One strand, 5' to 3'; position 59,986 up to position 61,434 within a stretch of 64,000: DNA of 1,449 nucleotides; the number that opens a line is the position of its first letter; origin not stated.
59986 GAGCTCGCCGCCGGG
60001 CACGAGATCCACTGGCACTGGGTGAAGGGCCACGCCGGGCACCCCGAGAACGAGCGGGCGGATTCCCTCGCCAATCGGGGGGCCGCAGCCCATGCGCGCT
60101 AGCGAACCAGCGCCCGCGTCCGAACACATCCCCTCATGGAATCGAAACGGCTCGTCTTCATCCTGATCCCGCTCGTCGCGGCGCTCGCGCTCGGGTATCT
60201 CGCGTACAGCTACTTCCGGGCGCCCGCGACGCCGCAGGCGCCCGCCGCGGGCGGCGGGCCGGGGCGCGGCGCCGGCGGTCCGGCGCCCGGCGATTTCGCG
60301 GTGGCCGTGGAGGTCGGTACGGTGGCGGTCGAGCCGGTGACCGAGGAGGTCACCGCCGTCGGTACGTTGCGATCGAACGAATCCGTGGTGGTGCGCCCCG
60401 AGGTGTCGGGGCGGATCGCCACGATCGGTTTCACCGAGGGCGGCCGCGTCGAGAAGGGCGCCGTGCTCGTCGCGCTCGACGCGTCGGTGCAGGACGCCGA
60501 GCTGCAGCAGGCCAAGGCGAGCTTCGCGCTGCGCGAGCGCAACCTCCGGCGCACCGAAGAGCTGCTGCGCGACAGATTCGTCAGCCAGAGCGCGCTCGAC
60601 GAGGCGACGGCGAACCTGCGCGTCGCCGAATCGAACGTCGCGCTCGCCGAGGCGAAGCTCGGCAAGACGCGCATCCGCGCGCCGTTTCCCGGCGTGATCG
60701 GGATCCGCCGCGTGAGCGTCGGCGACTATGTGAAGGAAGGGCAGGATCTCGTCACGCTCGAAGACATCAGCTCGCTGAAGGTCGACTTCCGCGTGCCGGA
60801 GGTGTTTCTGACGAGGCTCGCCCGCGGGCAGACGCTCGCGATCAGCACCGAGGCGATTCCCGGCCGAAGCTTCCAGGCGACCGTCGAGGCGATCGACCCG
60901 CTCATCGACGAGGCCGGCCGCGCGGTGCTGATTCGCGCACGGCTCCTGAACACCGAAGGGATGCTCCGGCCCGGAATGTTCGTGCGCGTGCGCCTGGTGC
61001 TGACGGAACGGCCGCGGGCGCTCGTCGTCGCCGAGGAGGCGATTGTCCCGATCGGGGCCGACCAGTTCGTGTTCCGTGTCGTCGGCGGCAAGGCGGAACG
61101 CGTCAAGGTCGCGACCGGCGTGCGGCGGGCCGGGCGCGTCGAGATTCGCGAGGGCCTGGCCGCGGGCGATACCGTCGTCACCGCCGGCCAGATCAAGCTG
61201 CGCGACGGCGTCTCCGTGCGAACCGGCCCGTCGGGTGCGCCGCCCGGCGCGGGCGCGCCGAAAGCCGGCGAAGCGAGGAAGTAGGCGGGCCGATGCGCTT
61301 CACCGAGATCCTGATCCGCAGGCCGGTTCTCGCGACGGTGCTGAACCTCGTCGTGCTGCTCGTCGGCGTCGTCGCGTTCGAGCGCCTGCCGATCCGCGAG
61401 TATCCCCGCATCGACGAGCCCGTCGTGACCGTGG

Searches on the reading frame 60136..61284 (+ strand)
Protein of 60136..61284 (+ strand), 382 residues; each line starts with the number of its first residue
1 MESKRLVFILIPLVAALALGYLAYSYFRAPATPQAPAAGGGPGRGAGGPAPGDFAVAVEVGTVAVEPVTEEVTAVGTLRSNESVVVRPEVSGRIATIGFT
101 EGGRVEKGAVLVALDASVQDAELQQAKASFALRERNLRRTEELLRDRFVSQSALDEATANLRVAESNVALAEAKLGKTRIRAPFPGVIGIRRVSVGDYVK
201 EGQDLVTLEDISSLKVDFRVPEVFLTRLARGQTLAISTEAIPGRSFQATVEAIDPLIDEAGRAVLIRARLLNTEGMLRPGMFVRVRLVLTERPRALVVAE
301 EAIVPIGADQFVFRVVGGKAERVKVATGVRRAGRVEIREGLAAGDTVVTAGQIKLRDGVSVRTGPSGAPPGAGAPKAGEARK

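Call 25: find_encoding_contigs(protein=window:60136-61284:+, flank=10000, max_places=10)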
Protein window:60136-61284:+ (382 aa): 6 contigs read that carry it; 6 places shown.
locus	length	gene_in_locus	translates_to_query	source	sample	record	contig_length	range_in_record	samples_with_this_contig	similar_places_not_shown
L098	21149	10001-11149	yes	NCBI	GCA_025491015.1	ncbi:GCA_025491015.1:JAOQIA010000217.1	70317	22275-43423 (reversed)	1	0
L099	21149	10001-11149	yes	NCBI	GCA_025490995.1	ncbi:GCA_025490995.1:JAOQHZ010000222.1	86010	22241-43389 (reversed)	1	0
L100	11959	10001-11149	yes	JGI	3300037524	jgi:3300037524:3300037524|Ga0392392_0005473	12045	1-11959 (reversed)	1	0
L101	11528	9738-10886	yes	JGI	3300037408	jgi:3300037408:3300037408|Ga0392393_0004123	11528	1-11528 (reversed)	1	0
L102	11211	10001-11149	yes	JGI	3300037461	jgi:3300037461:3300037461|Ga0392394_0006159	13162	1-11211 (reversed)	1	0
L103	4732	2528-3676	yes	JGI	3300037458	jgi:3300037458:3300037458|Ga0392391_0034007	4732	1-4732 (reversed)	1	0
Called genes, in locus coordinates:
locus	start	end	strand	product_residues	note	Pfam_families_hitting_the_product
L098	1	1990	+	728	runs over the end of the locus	PF00496:SBP_bac_5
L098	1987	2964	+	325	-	PF19300:BPD_transp_1_N, PF00528:BPD_transp_1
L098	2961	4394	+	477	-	PF00528:BPD_transp_1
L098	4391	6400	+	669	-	PF13191:AAA_16 (faint), PF00005:ABC_tran, PF01078:Mg_chelatase (faint), PF02463:SMC_N (faint), PF13304:AAA_21 (faint), PF08352:oligo_HPY, PF00005:ABC_tran, PF08352:oligo_HPY, +2 more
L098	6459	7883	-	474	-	PF01464:SLT, PF01476:LysM (weak)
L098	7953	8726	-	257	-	PF00753:Lactamase_B, PF16123:HAGH_C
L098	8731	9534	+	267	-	PF08241:Methyltransf_11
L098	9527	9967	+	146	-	PF00075:RNase_H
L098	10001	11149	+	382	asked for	PF25917:BSH_RND, PF25973:BSH_CzcB, PF25876:HH_MFP_RND (weak), PF25944:Beta-barrel_RND, PF25954:Beta-barrel_RND_2, PF25975:CzcB_C (weak), PF25989:YknX_C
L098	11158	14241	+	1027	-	PF00873:ACR_tran, PF03176:MMPL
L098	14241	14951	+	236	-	PF00929:RNase_T, PF13482:RNase_H_2 (faint)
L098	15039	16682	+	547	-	PF00501:AMP-binding, PF13193:AMP-binding_C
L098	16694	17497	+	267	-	PF00378:ECH_1, PF16113:ECH_2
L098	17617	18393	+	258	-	PF02463:SMC_N (faint), PF00005:ABC_tran, PF13304:AAA_21 (faint), PF12399:BCA_ABC_TP_C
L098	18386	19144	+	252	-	PF02463:SMC_N (faint), PF00005:ABC_tran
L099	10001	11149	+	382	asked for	PF25917:BSH_RND, PF25973:BSH_CzcB, PF25876:HH_MFP_RND (weak), PF25944:Beta-barrel_RND, PF25954:Beta-barrel_RND_2, PF25975:CzcB_C (weak), PF25989:YknX_C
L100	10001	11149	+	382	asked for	PF25917:BSH_RND, PF25973:BSH_CzcB, PF25876:HH_MFP_RND (weak), PF25944:Beta-barrel_RND, PF25954:Beta-barrel_RND_2, PF25975:CzcB_C (weak), PF25989:YknX_C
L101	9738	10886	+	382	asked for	PF25917:BSH_RND, PF25973:BSH_CzcB, PF25876:HH_MFP_RND (weak), PF25944:Beta-barrel_RND, PF25954:Beta-barrel_RND_2, PF25975:CzcB_C (weak), PF25989:YknX_C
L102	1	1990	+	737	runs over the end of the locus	PF00496:SBP_bac_5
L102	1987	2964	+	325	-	PF19300:BPD_transp_1_N (weak), PF00528:BPD_transp_1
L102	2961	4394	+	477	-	PF00528:BPD_transp_1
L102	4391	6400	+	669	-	PF13191:AAA_16 (faint), PF00005:ABC_tran, PF01078:Mg_chelatase (faint), PF02463:SMC_N (faint), PF13304:AAA_21 (faint), PF08352:oligo_HPY, PF00005:ABC_tran, PF08352:oligo_HPY, +2 more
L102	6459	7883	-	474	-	PF01464:SLT, PF01476:LysM (weak)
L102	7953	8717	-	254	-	PF00753:Lactamase_B, PF16123:HAGH_C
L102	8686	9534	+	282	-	PF08241:Methyltransf_11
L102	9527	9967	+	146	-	PF00075:RNase_H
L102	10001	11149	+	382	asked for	PF25917:BSH_RND, PF25973:BSH_CzcB, PF25876:HH_MFP_RND (weak), PF25944:Beta-barrel_RND, PF25954:Beta-barrel_RND_2, PF25975:CzcB_C (weak), PF25989:YknX_C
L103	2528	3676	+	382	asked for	PF25917:BSH_RND, PF25973:BSH_CzcB, PF25876:HH_MFP_RND (weak), PF25944:Beta-barrel_RND, PF25954:Beta-barrel_RND_2, PF25975:CzcB_C (weak), PF25989:YknX_C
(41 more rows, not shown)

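Call 38: search_protein_families(library=pfam, proteins=[L102:4391-6400:+], max_evalue=0.00001)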
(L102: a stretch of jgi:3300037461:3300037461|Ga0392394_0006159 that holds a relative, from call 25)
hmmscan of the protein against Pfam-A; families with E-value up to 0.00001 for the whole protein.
L102:4391-6400:+ (669 aa): 7 families
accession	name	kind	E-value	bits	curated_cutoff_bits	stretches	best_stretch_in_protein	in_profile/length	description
PF00005.33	ABC_tran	-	4.5e-61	205.9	25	2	376-528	2-137/137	ABC transporter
PF08352.17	oligo_HPY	-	5.2e-38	129.7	27.1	2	579-644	1-65/65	Oligopeptide/dipeptide transporter, C-terminal region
PF13304.12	AAA_21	-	3.1e-14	54.2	27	0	492-564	230-304/304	AAA domain, putative AbiEii toxin, Type IV TA system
PF02463.25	SMC_N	-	7.3e-10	39.1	40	0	388-565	27-204/220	RecF/RecN/SMC N terminal domain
PF13401.12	AAA_22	-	4.3e-08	34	27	0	39-212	9-121/130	AAA domain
PF13191.12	AAA_16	-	1.3e-06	29.5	32.6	0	33-78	22-64/167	AAA ATPase domain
PF13555.12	AAA_29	-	1.8e-06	28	27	0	381-421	18-57/61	P-loop containing region of AAA domain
